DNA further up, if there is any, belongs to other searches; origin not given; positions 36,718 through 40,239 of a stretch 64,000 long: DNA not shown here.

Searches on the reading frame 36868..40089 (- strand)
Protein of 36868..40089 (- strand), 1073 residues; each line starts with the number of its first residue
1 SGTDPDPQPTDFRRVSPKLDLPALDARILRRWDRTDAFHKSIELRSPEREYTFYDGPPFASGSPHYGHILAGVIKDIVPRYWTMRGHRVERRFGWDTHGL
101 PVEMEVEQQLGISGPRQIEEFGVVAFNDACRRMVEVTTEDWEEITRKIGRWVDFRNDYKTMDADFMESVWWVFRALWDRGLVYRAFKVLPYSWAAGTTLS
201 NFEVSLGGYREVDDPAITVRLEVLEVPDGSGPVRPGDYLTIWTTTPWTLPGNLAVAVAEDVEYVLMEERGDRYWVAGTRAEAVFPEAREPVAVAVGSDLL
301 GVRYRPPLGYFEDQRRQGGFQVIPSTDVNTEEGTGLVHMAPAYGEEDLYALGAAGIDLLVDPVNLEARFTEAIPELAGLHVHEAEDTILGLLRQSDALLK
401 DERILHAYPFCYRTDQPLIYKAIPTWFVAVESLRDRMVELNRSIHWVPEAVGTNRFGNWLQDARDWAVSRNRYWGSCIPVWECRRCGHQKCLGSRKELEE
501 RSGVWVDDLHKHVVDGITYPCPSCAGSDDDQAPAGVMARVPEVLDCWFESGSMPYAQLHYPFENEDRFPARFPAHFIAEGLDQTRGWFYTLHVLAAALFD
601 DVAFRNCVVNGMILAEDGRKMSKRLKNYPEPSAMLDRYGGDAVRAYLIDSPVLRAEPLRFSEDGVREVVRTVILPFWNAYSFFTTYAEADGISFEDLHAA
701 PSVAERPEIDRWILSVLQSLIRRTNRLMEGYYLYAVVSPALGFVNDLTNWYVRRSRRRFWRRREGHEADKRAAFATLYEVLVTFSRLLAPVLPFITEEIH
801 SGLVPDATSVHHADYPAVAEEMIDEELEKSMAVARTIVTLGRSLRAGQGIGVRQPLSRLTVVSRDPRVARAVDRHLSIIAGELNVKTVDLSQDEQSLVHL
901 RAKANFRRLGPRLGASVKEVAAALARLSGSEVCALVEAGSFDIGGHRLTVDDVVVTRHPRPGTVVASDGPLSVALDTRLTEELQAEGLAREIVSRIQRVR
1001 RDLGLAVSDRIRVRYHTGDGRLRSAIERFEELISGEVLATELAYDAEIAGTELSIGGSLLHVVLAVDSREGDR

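Call 40: search_protein_families(library=pfam, proteins=[window:36868-40089:-], max_evalue=0.001)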
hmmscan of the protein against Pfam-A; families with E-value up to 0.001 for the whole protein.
window:36868-40089:- (1073 aa): 4 families
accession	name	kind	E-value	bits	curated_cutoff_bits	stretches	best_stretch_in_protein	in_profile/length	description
PF00133.28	tRNA-synt_1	-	1.1e-135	453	22.7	1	28-656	2-411/414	tRNA synthetases class I (I, L, M and V)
PF19302.4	DUF5915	-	1.3e-48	165.5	27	1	878-1064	3-192/195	Domain of unknown function (DUF5915)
PF08264.19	Anticodon_1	-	4.7e-32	111.3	25.1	1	710-857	1-145/148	Anticodon-binding domain of tRNA ligase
PF09334.17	tRNA-synt_1g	-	9.2e-12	44.8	20.1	1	58-109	8-59/391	tRNA synthetases class I (M)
